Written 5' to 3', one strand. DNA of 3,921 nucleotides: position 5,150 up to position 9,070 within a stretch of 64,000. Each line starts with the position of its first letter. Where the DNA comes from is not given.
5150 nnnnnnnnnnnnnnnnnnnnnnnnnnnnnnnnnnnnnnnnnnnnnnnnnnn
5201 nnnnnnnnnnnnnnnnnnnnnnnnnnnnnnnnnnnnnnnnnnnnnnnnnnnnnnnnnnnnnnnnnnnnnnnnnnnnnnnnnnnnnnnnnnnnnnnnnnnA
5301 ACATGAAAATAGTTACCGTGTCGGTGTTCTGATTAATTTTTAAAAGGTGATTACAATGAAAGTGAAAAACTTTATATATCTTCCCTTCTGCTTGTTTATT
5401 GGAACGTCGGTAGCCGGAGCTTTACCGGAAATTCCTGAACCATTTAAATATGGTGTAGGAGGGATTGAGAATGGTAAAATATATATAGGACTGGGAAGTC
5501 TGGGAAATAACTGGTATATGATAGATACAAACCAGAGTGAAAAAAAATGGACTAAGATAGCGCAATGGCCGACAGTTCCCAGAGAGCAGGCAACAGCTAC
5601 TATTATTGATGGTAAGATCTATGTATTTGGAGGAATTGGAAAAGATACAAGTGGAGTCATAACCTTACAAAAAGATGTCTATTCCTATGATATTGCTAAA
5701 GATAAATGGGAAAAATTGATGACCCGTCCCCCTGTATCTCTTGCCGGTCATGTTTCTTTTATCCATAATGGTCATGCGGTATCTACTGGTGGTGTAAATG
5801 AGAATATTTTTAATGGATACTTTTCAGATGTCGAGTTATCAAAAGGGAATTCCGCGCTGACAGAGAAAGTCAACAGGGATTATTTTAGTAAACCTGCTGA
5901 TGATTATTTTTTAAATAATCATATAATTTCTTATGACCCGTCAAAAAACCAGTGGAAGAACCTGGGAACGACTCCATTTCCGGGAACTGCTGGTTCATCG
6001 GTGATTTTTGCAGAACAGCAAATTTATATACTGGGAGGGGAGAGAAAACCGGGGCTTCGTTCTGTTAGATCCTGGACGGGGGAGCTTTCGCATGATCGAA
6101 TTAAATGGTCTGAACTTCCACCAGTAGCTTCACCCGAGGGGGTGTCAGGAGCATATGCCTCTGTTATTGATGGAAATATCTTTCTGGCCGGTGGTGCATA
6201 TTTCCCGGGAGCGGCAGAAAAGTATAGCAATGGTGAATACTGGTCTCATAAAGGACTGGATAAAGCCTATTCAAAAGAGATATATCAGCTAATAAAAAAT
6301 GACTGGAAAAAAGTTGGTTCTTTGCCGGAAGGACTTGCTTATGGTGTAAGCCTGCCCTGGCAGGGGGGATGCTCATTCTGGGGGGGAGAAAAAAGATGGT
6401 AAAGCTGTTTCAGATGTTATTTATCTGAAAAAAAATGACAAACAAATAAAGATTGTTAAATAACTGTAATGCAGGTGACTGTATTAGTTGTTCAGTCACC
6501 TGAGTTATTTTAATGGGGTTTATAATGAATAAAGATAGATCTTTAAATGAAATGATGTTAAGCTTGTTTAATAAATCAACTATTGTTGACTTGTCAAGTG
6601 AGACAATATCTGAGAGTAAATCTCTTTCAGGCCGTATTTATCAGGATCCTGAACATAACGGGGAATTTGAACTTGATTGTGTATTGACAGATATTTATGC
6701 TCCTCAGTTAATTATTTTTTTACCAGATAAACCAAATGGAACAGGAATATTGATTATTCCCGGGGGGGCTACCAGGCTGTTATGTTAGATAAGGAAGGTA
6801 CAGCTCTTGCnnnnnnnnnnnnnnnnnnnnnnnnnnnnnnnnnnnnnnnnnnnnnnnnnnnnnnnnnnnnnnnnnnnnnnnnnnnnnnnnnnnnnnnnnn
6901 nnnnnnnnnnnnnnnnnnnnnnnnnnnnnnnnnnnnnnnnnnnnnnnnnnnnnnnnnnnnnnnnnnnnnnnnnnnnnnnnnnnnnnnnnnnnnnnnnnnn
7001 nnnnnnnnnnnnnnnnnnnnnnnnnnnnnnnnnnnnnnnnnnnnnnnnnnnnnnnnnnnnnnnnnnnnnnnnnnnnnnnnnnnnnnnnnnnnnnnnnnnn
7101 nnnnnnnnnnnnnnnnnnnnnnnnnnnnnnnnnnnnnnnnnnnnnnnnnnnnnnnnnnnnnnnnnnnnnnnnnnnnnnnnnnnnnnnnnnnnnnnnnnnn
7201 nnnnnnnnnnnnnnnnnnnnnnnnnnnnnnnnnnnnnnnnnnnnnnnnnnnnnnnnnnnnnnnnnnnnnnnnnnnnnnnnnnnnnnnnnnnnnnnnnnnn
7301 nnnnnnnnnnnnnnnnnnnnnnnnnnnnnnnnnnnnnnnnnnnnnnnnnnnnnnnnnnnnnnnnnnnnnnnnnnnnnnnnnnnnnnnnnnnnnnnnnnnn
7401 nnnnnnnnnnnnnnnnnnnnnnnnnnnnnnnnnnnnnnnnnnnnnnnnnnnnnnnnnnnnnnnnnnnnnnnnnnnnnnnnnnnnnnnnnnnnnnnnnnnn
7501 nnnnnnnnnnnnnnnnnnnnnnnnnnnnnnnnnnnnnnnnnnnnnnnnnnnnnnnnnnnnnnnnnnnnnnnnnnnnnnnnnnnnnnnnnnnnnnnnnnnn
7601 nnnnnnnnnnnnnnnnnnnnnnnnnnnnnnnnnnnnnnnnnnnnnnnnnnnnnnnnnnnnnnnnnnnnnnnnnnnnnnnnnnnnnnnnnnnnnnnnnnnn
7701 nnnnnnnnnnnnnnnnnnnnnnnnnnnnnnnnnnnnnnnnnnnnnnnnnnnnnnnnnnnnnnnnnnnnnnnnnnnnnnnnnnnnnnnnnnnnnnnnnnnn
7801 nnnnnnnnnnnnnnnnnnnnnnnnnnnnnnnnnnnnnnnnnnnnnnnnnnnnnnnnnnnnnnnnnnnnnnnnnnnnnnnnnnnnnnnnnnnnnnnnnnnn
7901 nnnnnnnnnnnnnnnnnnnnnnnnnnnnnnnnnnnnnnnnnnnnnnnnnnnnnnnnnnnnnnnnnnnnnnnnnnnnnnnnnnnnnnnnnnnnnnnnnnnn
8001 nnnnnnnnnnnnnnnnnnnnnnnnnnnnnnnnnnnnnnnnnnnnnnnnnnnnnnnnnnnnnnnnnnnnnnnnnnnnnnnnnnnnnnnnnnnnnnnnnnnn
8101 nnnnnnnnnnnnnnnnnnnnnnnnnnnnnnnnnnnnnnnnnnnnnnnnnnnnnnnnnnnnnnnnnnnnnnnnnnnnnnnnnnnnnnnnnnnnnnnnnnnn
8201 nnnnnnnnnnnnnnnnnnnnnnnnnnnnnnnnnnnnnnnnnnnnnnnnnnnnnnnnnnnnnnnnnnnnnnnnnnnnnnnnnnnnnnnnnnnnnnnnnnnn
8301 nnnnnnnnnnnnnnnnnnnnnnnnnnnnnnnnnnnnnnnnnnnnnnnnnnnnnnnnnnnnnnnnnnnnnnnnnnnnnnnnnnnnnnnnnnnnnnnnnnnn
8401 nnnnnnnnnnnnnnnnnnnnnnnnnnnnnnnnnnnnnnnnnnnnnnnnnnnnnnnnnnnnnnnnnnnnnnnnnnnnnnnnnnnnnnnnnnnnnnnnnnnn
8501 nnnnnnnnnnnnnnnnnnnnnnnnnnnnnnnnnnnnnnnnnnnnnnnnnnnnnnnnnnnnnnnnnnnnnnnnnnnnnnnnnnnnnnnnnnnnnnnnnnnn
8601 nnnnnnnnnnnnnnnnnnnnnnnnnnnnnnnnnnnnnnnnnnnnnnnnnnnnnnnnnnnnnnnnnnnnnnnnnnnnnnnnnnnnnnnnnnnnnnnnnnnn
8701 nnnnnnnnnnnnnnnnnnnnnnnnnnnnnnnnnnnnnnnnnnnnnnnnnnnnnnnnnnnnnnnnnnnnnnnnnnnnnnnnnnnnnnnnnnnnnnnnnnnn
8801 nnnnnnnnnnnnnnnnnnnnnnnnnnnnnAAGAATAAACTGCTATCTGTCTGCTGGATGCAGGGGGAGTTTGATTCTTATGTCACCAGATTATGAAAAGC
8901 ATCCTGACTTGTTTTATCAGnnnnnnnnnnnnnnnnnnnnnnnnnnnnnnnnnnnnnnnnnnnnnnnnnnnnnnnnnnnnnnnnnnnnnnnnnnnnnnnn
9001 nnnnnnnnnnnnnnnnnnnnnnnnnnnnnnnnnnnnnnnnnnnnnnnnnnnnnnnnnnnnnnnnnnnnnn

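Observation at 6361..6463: nanM C-terminus needs two compensating G-run corrections to match NanM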

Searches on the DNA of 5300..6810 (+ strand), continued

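Call 46: search_dna_similar(query=window:6720-6810:+, collection=ecoli_genomes, mode=near, max_rows=60)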
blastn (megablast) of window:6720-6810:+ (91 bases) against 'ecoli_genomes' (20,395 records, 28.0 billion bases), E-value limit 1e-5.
Records with a match: 689; places in all: 689; records where one place covers at least 80% of the query: 689.
Genomes with a match: 689 of 5426; with a place that covers at least 80% of the query: 689. Places per genome that has any: lowest 1, median 1, highest 1. On chromosomes: 688 places; on plasmids: 1.
Best place of each record, by identity: >=99% 17; 95-99% 672.
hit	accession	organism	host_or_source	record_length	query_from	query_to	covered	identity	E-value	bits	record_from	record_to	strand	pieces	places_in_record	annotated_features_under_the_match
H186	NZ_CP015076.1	Escherichia coli strain Ecol_448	Homo sapiens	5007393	1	91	100%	100.0%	2e-39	169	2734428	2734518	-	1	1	alpha/beta hydrolase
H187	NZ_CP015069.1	Escherichia coli strain Ecol_743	Homo sapiens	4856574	1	91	100%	100.0%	2e-39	169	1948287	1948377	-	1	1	alpha/beta hydrolase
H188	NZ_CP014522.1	Escherichia coli strain ZH063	Homo sapiens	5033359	1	91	100%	100.0%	2e-39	169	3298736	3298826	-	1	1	alpha/beta hydrolase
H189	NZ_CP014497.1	Escherichia coli strain ZH193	Homo sapiens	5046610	1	91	100%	100.0%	2e-39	169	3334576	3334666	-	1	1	alpha/beta hydrolase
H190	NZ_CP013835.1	Escherichia coli strain JJ2434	Homo sapiens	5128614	1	91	100%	100.0%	2e-39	169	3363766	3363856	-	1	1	alpha/beta hydrolase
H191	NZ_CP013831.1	Escherichia coli strain CD306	cat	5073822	1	91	100%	100.0%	2e-39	169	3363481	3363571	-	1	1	alpha/beta hydrolase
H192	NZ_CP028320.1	Escherichia coli O18:H1 strain CFSAN067215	Homo sapiens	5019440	1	91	100%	100.0%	2e-39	169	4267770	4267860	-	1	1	alpha/beta hydrolase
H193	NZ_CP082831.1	Escherichia coli strain SCAID WND1-2021 (1/128)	Homo sapiens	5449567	1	91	100%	100.0%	2e-39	169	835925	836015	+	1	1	alpha/beta hydrolase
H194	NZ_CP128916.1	Escherichia coli strain TUM13770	Homo sapiens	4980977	1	91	100%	100.0%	2e-39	169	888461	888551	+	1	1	alpha/beta hydrolase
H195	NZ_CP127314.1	Escherichia coli strain C25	Bos taurus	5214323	1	91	100%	100.0%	2e-39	169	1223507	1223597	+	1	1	alpha/beta hydrolase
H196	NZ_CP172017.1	Escherichia coli strain EcN_Sk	Homo sapiens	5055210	1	91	100%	100.0%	2e-39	169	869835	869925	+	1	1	alpha/beta hydrolase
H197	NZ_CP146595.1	Escherichia coli strain A1.S1.18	Homo sapiens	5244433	1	91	100%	100.0%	2e-39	169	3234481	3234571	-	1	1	alpha/beta hydrolase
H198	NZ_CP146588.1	Escherichia coli strain A1.S1.126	Homo sapiens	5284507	1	91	100%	100.0%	2e-39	169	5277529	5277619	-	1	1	alpha/beta hydrolase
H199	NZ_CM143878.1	Escherichia coli strain E11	Homo sapiens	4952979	1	91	100%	100.0%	2e-39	169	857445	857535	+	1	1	alpha/beta hydrolase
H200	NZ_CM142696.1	Escherichia coli strain UID2309220041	Homo sapiens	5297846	1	91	100%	100.0%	2e-39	169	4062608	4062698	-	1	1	alpha/beta hydrolase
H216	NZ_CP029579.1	Escherichia coli strain DA33137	Homo sapiens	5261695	1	91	100%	98.9%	9e-38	163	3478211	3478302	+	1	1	alpha/beta hydrolase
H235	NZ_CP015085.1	Escherichia coli O25b:H4 strain O25b:H4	Homo sapiens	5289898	1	91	100%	98.9%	9e-38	163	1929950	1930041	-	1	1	alpha/beta hydrolase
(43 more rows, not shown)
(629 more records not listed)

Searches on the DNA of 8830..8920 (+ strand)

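Call 26: search_dna_similar(query=window:8830-8920:+, collection=ecoli_genomes, mode=near, max_rows=15)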
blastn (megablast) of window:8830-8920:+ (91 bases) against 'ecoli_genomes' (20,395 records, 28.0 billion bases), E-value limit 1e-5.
Records with a match: 690; places in all: 690; records where one place covers at least 80% of the query: 689.
Genomes with a match: 690 of 5426; with a place that covers at least 80% of the query: 689. Places per genome that has any: lowest 1, median 1, highest 1. On chromosomes: 689 places; on plasmids: 1.
Best place of each record, by identity: 95-99% 690.
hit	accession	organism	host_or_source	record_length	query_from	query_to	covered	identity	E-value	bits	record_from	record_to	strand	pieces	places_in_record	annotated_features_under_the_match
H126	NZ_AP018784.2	Escherichia coli strain SK1144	-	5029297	1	91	100%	98.9%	3e-37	161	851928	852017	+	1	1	sialate O-acetylesterase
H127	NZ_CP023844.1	Escherichia coli strain 4/1-1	Homo sapiens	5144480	1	91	100%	98.9%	3e-37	161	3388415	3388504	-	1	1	sialate O-acetylesterase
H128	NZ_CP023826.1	Escherichia coli strain 4/4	Homo sapiens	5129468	1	91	100%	98.9%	3e-37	161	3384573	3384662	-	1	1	sialate O-acetylesterase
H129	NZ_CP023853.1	Escherichia coli strain 2/0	Homo sapiens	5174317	1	91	100%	98.9%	3e-37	161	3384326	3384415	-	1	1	sialate O-acetylesterase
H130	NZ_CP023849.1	Escherichia coli strain 4/0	Homo sapiens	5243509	1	91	100%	98.9%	3e-37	161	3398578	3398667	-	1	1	sialate O-acetylesterase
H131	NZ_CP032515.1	Escherichia coli strain 118UI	Homo sapiens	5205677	1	91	100%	98.9%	3e-37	161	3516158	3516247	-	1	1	sialate O-acetylesterase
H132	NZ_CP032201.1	Escherichia coli strain AR_0086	missing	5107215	1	91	100%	98.9%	3e-37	161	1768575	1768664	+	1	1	sialate O-acetylesterase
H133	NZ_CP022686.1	Escherichia coli Nissle 1917 strain Nissle 1917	Homo sapiens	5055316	1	91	100%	98.9%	3e-37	161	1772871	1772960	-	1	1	sialate O-acetylesterase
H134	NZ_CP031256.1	Escherichia coli strain M16807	Homo sapiens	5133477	1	91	100%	98.9%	3e-37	161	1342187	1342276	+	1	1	sialate O-acetylesterase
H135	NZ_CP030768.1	Escherichia coli strain 2017C-4173W12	missing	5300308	1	91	100%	98.9%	3e-37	161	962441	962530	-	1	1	sialate O-acetylesterase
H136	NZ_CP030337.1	Escherichia coli strain AR_451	missing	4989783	1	91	100%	98.9%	3e-37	161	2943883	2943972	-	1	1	sialate O-acetylesterase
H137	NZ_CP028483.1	Escherichia coli strain E41-1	Homo sapiens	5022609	1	91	100%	98.9%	3e-37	161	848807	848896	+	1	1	sialate O-acetylesterase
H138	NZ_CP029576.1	Escherichia coli strain DA33135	Homo sapiens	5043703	1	91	100%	98.9%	3e-37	161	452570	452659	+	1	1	sialate O-acetylesterase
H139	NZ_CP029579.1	Escherichia coli strain DA33137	Homo sapiens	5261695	1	91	100%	98.9%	3e-37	161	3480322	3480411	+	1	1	sialate O-acetylesterase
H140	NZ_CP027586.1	Escherichia coli strain 2012EL-2448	Homo sapiens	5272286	1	91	100%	98.9%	3e-37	161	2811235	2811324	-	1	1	sialate O-acetylesterase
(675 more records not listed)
